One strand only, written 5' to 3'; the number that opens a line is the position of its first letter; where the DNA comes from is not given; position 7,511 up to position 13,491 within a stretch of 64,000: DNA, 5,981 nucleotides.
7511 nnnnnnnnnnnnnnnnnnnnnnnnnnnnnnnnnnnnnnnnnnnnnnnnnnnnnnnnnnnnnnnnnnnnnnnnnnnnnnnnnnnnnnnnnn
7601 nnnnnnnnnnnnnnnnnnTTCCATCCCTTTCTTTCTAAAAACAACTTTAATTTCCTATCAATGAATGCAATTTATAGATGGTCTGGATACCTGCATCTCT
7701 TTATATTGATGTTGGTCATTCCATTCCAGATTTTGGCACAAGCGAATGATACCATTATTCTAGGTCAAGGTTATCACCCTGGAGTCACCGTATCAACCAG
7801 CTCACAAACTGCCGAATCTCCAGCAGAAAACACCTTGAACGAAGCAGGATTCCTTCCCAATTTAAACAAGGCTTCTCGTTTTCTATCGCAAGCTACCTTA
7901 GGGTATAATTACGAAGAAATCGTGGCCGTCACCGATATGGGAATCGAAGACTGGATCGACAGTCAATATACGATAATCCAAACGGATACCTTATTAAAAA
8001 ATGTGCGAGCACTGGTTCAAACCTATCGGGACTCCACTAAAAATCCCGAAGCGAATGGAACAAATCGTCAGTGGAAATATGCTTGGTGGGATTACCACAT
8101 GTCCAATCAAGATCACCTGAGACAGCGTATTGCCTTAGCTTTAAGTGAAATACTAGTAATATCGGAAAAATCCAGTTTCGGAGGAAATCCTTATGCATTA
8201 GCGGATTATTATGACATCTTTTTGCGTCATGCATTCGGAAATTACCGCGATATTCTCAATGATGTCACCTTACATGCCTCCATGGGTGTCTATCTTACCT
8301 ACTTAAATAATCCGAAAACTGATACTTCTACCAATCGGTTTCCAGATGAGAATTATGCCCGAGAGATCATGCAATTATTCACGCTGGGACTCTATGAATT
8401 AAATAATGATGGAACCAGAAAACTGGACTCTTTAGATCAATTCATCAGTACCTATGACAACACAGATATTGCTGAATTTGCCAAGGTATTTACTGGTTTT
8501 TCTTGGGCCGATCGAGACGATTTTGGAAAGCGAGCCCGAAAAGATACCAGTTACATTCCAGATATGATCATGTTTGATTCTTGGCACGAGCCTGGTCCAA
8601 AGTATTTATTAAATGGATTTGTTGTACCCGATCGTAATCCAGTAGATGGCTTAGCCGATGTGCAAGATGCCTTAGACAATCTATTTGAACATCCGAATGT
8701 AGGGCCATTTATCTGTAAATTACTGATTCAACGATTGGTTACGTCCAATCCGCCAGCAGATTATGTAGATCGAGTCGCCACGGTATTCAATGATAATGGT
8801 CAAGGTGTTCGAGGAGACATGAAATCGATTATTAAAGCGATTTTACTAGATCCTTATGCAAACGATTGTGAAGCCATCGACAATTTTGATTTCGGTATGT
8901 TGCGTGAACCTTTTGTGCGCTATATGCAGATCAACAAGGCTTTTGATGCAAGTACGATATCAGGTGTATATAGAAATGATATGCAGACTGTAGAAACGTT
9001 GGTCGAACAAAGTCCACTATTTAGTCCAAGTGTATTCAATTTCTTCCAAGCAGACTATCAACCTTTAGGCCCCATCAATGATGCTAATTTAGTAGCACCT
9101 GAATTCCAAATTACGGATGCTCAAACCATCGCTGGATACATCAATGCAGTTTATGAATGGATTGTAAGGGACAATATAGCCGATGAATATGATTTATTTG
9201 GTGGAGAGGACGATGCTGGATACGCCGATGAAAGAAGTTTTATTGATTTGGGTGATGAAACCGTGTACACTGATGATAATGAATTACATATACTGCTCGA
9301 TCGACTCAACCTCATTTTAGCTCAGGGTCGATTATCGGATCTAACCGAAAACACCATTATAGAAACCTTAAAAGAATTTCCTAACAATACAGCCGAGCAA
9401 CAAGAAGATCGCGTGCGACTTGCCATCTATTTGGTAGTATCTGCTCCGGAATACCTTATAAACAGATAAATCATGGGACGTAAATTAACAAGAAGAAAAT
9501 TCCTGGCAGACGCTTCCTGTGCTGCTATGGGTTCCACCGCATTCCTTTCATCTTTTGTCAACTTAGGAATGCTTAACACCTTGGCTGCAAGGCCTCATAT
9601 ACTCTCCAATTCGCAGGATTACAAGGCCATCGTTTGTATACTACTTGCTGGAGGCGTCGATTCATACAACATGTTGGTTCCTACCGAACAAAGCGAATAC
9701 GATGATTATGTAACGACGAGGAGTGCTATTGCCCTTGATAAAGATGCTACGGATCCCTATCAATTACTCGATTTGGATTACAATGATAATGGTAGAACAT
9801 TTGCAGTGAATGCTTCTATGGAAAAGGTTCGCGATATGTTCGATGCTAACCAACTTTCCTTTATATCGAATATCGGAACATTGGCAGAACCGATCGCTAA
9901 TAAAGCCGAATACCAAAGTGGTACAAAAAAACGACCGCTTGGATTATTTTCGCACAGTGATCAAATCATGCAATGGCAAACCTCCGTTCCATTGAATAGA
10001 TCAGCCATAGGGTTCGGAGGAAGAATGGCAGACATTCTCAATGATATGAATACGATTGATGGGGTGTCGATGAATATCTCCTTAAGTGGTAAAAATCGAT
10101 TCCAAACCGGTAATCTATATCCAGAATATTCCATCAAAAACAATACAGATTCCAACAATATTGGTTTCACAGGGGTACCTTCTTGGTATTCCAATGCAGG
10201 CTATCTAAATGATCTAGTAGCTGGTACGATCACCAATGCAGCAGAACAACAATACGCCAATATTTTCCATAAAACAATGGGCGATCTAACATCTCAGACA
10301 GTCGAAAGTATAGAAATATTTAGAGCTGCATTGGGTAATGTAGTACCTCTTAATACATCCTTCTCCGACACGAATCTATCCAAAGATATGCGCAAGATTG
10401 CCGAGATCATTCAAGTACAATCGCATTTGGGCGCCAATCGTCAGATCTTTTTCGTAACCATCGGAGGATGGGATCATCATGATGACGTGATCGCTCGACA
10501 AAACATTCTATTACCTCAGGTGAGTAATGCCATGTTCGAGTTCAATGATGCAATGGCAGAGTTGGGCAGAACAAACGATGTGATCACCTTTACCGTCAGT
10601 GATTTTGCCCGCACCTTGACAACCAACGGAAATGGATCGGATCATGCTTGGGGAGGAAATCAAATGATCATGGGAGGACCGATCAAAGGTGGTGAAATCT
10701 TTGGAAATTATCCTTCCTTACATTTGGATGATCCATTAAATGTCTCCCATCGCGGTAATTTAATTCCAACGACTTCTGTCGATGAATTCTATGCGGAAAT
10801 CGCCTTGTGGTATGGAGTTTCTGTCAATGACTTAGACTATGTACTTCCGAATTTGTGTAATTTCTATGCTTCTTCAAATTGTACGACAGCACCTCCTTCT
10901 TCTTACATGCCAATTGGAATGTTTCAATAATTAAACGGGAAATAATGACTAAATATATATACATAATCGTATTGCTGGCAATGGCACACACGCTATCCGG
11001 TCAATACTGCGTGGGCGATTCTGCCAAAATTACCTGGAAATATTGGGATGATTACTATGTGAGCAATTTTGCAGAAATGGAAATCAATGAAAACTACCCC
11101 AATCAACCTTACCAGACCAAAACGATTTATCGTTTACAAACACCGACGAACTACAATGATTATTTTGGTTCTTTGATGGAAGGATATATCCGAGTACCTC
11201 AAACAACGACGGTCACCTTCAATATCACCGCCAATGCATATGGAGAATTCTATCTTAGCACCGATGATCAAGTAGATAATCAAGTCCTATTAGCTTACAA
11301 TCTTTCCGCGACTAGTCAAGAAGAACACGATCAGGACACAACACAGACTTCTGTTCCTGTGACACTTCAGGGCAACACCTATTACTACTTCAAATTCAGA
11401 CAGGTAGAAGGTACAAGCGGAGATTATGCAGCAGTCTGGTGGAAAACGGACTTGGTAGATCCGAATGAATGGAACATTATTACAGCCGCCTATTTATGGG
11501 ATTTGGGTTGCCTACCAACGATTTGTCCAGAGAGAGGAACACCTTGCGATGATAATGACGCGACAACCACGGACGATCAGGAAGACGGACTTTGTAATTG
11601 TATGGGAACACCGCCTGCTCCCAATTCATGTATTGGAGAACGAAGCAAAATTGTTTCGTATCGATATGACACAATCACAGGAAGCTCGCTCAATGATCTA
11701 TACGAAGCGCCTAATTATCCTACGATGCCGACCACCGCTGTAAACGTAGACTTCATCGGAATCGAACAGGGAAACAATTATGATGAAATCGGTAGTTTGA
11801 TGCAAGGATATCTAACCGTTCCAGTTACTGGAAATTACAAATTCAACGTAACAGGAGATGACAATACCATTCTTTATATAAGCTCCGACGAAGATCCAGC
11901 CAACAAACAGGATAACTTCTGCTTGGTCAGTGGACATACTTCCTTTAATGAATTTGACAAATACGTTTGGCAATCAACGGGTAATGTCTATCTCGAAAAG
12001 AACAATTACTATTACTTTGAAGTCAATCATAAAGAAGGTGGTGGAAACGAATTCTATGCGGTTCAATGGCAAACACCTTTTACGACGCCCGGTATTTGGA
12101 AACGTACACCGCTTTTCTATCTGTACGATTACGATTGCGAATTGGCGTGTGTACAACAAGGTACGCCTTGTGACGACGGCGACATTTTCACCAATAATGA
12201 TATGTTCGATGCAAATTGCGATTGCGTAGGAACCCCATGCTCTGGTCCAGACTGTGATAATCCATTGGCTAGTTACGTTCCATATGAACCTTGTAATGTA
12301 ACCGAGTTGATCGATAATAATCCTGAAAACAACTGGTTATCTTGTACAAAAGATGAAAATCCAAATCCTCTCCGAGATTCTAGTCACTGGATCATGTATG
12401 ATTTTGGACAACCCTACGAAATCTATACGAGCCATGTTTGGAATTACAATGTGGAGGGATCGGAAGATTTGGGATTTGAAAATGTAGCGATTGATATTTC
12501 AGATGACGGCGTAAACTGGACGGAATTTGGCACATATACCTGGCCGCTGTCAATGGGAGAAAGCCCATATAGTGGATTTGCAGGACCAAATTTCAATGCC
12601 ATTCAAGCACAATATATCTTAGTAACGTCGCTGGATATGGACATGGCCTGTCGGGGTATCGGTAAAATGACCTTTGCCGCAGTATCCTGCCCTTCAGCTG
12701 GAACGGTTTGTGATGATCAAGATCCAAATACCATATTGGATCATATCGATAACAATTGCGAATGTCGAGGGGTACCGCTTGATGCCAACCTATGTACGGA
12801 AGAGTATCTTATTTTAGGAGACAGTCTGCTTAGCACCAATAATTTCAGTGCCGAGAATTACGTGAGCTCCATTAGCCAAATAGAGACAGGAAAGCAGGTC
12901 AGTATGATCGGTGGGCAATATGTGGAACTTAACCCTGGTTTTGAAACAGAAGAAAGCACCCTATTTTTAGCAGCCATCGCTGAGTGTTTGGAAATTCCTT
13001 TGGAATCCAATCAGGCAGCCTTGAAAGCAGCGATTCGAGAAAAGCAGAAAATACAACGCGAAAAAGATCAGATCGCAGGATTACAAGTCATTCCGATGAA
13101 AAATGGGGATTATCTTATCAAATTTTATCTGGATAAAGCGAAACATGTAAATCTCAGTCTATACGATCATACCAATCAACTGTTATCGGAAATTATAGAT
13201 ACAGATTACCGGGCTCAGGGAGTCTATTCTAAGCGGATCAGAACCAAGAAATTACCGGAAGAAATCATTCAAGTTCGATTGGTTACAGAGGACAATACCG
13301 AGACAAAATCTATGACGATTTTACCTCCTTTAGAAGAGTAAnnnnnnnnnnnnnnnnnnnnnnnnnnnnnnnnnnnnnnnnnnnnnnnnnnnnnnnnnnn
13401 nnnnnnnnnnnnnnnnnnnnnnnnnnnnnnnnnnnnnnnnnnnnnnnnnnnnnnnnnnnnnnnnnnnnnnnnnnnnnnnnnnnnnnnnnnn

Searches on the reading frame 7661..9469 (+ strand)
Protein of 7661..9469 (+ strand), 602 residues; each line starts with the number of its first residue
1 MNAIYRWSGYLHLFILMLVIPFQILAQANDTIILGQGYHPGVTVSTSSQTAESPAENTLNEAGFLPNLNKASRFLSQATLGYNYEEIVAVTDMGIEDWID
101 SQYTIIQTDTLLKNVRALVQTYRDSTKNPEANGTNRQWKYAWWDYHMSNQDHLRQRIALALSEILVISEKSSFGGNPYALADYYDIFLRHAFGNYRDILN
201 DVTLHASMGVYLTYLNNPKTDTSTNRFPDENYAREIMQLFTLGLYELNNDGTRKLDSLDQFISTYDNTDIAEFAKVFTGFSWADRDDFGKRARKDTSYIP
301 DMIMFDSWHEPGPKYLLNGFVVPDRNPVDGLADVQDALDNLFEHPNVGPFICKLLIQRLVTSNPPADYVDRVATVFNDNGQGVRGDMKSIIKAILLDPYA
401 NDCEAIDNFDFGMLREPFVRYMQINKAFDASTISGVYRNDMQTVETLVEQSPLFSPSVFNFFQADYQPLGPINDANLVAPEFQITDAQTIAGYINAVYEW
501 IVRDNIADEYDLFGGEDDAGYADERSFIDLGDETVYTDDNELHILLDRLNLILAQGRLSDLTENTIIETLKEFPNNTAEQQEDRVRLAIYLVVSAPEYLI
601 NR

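Call 29: search_protein_families(library=pfam, proteins=[window:7661-9469:+], max_evalue=0.01)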
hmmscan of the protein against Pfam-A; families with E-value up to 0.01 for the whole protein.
window:7661-9469:+ (602 aa): 1 family
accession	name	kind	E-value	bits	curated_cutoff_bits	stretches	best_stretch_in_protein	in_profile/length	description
PF08811.16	DUF1800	-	6.6e-80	269.8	26.1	1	73-599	1-418/419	Protein of unknown function (DUF1800)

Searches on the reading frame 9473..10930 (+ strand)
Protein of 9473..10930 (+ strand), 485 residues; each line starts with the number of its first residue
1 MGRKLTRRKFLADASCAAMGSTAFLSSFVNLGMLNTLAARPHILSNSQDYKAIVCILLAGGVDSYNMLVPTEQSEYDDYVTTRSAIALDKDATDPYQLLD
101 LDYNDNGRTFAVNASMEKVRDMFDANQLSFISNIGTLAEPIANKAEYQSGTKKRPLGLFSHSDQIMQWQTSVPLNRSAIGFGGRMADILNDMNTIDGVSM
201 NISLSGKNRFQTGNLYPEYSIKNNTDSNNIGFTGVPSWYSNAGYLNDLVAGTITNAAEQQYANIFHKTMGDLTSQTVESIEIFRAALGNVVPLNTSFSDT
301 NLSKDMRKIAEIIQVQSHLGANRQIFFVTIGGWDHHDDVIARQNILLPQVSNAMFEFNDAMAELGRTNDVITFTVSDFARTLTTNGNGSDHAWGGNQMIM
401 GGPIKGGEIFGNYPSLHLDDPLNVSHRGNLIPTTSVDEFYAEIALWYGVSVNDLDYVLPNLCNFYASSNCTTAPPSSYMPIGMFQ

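Call 29: search_protein_families(library=pfam, proteins=[window:9473-10930:+], max_evalue=0.01)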
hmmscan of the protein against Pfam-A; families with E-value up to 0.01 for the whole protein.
window:9473-10930:+ (485 aa): 1 family
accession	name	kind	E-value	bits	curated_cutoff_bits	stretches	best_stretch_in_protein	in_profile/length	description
PF07394.17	DUF1501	-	2.6e-28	99.7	27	1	51-432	2-355/390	Protein of unknown function (DUF1501)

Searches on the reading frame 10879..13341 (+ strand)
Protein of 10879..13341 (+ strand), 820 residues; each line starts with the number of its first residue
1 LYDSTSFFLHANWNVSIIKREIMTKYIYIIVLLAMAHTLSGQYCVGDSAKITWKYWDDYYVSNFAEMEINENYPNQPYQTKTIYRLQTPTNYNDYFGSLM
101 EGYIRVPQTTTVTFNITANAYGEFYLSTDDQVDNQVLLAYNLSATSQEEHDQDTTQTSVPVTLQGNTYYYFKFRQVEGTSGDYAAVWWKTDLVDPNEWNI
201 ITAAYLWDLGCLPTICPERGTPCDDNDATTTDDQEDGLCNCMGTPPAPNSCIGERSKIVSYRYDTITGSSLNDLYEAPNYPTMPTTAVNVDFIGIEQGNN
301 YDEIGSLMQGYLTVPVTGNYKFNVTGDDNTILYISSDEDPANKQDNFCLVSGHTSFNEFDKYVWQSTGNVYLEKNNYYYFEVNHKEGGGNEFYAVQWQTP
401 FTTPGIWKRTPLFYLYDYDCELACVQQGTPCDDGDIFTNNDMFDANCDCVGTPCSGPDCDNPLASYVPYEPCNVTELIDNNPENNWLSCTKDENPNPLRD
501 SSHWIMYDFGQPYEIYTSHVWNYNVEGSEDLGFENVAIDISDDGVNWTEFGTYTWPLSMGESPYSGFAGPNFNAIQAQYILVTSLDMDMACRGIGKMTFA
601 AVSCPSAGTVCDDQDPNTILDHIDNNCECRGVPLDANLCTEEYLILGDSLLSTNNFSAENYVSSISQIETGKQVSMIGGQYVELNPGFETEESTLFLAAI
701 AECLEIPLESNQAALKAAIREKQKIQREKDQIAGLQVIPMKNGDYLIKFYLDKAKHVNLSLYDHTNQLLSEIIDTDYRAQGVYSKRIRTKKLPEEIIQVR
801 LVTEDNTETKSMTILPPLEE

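Call 16: search_protein_families(library=pfam, proteins=[window:10879-13341:+])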
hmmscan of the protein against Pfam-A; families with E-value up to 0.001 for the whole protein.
window:10879-13341:+ (820 aa): 4 families
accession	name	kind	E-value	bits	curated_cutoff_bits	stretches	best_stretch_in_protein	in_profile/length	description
PF07691.17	PA14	-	2.9e-15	56.8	24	2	282-399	20-135/147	PA14 domain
PF00754.31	F5_F8_type_C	-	2.6e-07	31.3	28.2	1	476-584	16-112/127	F5/8 type C domain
PF22633.2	F5_F8_type_C_2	-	2.4e-06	28.5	27.8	1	478-556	3-70/91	NedA-like, galactose-binding domain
PF10528.15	GLEYA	-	9.4e-06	26.3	26.2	0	308-392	5-84/91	GLEYA domain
